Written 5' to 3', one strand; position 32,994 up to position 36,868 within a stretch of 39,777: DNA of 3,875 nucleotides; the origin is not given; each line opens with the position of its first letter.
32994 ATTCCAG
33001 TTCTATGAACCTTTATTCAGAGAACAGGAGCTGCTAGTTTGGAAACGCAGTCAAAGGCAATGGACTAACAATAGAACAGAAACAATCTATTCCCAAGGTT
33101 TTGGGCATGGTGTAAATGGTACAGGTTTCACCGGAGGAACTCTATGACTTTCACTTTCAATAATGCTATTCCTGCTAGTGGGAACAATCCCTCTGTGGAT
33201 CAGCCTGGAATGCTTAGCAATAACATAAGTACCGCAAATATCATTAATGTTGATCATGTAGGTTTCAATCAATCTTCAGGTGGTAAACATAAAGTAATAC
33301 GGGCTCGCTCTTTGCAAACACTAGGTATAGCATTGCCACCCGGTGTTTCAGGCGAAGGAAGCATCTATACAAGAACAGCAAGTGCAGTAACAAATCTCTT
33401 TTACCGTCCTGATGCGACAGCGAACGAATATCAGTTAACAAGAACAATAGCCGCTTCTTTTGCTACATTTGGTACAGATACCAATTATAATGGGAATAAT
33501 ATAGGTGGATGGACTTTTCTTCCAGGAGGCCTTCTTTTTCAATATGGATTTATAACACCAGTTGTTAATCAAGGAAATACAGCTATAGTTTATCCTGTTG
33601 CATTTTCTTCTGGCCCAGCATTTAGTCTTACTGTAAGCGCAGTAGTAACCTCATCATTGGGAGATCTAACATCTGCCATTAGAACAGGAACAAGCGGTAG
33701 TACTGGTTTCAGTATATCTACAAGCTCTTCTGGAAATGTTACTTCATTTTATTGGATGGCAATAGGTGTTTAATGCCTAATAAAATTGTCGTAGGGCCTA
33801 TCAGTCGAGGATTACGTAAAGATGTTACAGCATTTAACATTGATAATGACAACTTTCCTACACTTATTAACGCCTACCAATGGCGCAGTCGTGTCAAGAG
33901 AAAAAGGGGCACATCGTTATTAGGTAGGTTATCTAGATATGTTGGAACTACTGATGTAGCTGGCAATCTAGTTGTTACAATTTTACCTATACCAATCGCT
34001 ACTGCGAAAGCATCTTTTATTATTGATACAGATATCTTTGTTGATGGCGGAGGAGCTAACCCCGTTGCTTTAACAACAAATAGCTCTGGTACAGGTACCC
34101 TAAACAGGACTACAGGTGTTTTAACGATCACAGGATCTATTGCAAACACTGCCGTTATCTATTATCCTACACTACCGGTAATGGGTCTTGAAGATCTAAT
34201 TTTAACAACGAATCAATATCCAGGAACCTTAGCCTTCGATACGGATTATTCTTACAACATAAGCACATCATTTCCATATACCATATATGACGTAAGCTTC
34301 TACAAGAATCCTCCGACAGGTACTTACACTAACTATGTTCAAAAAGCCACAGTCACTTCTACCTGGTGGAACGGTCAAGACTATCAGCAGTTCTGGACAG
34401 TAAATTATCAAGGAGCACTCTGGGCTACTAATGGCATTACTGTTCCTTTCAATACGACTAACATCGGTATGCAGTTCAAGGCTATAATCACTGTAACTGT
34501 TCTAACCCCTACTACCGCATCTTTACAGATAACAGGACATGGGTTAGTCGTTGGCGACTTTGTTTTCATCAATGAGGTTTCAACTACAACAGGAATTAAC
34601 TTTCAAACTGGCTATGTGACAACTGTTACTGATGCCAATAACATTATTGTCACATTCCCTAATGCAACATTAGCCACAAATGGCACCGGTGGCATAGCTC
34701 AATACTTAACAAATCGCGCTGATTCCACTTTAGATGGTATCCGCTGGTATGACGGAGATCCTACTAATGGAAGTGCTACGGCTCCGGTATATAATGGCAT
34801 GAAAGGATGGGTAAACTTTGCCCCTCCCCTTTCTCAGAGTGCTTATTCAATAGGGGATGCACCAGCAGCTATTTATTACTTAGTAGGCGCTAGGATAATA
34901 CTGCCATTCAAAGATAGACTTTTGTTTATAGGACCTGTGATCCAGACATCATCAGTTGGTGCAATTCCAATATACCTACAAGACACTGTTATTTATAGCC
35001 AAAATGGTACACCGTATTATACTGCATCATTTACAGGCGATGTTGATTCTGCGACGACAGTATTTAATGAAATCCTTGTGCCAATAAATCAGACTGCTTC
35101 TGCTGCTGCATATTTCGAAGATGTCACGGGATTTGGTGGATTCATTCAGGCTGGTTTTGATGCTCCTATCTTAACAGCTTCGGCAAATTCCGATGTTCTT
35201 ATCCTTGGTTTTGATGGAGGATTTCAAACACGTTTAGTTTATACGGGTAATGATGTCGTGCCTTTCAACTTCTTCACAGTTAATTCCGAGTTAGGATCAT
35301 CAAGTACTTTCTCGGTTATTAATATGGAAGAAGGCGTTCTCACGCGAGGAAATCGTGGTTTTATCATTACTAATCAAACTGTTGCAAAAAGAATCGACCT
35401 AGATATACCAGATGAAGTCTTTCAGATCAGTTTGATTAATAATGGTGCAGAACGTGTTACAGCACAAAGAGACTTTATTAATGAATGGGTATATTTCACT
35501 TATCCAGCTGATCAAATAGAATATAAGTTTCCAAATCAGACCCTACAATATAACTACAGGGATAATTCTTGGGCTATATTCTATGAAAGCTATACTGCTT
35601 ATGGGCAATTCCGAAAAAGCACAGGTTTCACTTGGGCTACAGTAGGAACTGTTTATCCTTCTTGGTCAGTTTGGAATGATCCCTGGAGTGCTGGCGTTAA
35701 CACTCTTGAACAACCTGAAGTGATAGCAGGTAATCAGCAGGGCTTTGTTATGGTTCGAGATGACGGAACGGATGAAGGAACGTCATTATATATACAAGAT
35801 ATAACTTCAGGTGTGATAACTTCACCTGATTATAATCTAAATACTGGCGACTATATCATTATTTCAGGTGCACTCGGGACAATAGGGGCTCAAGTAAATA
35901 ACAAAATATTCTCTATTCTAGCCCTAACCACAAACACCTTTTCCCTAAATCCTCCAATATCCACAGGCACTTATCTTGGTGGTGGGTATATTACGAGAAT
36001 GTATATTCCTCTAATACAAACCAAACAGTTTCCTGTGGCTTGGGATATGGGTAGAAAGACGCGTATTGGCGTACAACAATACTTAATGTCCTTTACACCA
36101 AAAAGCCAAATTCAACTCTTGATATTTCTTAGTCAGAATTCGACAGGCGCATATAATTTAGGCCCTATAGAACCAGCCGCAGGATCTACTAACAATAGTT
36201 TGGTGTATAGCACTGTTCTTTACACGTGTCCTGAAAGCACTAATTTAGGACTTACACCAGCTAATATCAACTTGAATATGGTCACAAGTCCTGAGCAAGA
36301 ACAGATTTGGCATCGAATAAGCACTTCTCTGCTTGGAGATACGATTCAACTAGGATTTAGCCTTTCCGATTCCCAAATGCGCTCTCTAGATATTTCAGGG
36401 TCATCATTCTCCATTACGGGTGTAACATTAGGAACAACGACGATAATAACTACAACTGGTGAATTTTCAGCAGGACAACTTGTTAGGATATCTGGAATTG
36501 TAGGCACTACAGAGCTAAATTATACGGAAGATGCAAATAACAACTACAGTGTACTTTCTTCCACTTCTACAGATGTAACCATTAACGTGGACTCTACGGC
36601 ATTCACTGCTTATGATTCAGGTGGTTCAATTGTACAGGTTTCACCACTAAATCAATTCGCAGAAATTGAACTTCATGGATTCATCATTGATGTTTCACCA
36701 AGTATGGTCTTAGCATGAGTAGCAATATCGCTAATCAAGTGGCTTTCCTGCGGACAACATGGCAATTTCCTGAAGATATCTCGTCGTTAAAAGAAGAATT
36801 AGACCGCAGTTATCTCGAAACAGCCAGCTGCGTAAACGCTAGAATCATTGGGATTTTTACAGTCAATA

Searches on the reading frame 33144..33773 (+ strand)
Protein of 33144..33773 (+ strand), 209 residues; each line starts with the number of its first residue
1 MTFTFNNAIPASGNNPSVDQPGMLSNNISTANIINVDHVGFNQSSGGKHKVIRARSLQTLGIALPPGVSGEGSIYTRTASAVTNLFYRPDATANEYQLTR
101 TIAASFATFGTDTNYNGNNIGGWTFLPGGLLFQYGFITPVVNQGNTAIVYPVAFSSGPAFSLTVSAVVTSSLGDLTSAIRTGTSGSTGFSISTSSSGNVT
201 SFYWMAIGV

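Call 34: search_protein_families(library=pfam, proteins=[window:33144-33773:+], max_evalue=0.01)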
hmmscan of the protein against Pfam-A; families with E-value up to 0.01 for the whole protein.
window:33144-33773:+ (209 aa): 1 family
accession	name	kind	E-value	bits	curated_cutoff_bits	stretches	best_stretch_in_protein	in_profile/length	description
PF21882.2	Gp53-like_C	-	1.4e-08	35.6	24.9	1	126-208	2-83/84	Putative tail fiber protein gp53-like, C-terminal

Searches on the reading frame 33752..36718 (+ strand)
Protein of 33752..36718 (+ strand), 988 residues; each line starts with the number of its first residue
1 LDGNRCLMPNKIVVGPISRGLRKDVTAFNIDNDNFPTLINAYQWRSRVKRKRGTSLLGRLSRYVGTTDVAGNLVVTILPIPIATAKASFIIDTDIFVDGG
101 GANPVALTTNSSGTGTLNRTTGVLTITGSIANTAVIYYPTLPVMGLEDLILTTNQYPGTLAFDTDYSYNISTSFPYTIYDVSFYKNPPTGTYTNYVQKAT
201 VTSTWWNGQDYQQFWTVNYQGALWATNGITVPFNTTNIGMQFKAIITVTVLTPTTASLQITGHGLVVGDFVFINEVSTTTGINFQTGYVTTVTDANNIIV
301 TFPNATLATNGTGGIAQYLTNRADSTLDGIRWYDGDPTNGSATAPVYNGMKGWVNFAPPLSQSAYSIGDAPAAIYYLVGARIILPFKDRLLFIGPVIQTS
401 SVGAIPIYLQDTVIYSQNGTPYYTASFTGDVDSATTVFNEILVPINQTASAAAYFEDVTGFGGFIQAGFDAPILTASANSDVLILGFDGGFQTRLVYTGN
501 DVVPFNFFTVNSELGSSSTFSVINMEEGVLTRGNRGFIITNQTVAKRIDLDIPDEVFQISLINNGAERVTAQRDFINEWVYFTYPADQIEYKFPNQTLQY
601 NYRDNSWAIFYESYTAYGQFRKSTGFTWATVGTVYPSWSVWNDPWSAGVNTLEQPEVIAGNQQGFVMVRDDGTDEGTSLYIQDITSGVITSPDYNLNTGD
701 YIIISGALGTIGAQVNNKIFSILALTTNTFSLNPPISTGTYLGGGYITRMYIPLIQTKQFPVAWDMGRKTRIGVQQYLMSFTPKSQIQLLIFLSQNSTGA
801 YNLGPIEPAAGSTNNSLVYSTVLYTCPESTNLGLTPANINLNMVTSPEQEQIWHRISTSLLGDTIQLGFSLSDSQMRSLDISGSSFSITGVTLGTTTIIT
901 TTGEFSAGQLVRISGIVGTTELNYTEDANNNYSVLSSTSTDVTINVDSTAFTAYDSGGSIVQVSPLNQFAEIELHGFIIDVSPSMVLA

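Call 12: search_protein_families(library=phrogs, proteins=[window:33752-36718:+], max_evalue=0.001)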
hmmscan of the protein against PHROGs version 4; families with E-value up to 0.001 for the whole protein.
window:33752-36718:+ (988 aa): 0 families

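Call 33: search_protein_families(library=pfam, proteins=[window:33752-36718:+], max_evalue=0.01)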
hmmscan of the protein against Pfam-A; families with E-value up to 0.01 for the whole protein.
window:33752-36718:+ (988 aa): 2 families
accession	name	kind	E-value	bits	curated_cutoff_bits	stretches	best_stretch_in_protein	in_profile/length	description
PF16190.11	E1_FCCH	-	8.2e-12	45.5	29.5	2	900-963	11-69/70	Ubiquitin-activating enzyme E1 FCCH domain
PF12195.14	End_beta_barrel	-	0.0018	18.6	35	1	253-309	16-70/83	Beta barrel domain of bacteriophage endosialidase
